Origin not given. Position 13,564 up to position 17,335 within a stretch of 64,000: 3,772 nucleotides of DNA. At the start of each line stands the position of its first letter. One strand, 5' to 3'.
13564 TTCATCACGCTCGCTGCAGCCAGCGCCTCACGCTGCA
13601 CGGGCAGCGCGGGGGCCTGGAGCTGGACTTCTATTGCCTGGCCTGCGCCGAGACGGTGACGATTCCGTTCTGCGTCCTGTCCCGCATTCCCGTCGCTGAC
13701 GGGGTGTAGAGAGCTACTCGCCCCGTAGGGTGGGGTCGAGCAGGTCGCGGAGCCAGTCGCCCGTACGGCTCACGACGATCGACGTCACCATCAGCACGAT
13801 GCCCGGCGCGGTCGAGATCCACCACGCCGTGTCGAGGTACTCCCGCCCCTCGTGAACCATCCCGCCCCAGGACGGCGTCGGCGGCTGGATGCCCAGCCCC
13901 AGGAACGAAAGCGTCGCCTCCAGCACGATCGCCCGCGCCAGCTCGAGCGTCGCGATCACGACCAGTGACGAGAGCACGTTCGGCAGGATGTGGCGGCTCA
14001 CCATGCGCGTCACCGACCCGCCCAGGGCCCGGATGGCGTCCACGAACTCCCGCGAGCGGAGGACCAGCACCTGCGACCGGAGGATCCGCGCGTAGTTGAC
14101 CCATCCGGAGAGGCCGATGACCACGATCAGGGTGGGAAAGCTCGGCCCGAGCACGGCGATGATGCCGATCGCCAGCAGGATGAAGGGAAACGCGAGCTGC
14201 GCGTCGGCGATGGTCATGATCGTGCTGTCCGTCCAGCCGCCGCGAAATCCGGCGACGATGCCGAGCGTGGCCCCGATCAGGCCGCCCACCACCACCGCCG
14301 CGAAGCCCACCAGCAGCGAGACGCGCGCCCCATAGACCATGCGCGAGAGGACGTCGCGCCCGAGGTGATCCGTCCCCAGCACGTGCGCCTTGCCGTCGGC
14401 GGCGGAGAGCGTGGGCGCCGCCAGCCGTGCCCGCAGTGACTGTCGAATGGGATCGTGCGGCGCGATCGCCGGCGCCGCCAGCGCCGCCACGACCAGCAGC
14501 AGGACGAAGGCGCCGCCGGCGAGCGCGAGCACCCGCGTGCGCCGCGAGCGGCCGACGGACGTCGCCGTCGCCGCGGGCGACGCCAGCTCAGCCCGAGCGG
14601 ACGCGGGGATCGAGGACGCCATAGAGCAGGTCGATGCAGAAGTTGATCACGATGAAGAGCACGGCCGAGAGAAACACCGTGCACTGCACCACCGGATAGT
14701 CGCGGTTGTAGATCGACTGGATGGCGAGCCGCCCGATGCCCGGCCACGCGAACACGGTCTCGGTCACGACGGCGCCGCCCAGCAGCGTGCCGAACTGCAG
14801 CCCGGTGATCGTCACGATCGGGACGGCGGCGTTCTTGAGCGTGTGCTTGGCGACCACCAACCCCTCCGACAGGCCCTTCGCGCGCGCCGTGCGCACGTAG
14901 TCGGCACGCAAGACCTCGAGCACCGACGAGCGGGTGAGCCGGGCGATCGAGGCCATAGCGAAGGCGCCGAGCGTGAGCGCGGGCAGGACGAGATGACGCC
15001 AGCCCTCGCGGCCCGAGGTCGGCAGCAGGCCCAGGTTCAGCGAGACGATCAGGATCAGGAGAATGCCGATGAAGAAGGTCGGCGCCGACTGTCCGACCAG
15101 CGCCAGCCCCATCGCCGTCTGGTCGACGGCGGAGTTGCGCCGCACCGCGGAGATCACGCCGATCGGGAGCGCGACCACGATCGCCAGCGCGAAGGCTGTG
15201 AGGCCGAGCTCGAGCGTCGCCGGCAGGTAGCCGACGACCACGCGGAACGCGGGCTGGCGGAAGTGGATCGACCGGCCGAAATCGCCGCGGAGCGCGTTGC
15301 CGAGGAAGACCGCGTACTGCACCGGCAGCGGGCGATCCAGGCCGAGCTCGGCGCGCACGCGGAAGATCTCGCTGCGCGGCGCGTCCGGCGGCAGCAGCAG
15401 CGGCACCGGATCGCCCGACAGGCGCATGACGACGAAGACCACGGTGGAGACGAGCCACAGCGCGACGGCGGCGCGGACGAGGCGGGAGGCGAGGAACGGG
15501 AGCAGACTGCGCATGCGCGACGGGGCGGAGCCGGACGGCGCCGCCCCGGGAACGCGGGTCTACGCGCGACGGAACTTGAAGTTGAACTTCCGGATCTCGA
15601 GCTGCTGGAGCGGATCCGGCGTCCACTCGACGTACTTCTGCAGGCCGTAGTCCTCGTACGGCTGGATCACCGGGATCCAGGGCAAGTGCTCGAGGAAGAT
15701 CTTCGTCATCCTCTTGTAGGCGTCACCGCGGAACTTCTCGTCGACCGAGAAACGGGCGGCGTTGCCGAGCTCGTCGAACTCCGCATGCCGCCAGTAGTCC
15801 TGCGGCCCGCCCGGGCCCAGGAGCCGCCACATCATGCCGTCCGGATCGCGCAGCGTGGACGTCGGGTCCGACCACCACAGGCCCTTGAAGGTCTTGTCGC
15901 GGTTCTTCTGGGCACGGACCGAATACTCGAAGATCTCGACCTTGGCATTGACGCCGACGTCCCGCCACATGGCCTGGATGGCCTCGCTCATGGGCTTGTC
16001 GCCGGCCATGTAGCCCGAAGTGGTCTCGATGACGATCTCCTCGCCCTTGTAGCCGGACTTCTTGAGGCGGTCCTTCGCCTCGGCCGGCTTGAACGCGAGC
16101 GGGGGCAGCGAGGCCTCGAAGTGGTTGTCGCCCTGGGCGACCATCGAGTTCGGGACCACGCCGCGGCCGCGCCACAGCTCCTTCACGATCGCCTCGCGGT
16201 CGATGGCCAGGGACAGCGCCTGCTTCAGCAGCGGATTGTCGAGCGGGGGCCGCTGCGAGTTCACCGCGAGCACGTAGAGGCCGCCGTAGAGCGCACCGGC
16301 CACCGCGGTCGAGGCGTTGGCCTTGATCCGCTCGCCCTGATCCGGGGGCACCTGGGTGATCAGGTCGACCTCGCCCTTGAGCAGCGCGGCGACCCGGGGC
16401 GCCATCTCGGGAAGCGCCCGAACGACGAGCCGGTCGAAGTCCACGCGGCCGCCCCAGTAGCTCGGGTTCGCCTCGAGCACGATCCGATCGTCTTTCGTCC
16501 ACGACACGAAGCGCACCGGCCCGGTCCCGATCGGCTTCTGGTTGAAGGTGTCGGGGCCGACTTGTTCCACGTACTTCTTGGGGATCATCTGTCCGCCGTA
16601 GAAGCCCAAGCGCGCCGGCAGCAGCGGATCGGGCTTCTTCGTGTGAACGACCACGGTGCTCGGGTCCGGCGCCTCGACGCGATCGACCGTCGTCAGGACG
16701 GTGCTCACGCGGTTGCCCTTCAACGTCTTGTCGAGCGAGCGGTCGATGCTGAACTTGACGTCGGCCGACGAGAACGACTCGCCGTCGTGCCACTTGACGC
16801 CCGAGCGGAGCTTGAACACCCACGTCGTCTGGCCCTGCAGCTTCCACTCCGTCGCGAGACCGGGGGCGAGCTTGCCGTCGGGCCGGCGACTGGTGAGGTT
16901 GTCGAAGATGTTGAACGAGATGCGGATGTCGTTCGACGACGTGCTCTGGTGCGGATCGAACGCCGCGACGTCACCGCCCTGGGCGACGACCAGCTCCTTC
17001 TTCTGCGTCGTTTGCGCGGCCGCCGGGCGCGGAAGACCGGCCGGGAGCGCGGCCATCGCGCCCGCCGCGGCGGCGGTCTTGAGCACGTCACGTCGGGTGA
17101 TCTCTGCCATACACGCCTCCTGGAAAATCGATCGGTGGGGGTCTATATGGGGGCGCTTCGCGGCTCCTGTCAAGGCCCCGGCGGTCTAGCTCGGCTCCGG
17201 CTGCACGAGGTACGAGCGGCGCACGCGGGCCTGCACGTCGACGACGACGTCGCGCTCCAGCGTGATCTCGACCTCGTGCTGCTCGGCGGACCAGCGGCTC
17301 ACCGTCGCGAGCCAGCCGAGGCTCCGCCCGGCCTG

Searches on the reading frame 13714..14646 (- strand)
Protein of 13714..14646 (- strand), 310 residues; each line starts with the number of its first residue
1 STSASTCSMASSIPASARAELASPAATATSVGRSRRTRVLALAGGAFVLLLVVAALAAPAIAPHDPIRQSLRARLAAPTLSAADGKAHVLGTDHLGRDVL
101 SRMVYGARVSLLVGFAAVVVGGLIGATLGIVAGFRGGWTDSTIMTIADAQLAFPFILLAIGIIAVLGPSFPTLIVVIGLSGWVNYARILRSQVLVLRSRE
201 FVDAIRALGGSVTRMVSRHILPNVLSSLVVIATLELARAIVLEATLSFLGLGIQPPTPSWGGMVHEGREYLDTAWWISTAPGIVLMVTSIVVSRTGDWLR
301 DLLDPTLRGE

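Call 61: search_protein_families(library=pfam, proteins=[window:13714-14646:-], max_evalue=0.000001)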
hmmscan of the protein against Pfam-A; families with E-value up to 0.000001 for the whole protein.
window:13714-14646:- (310 aa): 2 families
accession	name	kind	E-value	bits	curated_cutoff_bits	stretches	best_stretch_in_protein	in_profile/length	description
PF00528.27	BPD_transp_1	-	9.1e-27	94.4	26.4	1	125-308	1-183/184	Binding-protein-dependent transport system inner membrane component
PF12911.12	OppC_N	-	9.7e-08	32.2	23.9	1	39-78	14-53/53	N-terminal TM domain of oligopeptide transport permease C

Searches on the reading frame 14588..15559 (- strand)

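Call 61: search_protein_families(library=pfam, proteins=[window:14588-15559:-], max_evalue=0.000001)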
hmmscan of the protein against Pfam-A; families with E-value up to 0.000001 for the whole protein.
window:14588-15559:- (323 aa): 2 families
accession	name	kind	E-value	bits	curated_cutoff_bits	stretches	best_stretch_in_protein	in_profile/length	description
PF00528.27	BPD_transp_1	-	1.5e-45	155.6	26.4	1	130-321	1-183/184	Binding-protein-dependent transport system inner membrane component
PF19300.4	BPD_transp_1_N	-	1.8e-07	31.8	23.8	1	20-92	2-75/114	Binding-prot-dependent transport system membrane comp, N-term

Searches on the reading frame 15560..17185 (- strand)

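Call 62: search_protein_families(library=pfam, proteins=[window:15560-17185:-], max_evalue=0.000001)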
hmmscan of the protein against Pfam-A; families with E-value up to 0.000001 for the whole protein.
window:15560-17185:- (541 aa): 2 families
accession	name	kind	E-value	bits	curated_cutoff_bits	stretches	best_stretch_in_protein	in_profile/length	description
PF00496.27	SBP_bac_5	-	2.1e-85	287.5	32.4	1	105-460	1-365/368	Bacterial extracellular solute-binding proteins, family 5 Middle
PF10518.14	TAT_signal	-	8.1e-07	29.1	22.7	1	28-48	1-21/21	TAT (twin-arginine translocation) pathway signal sequence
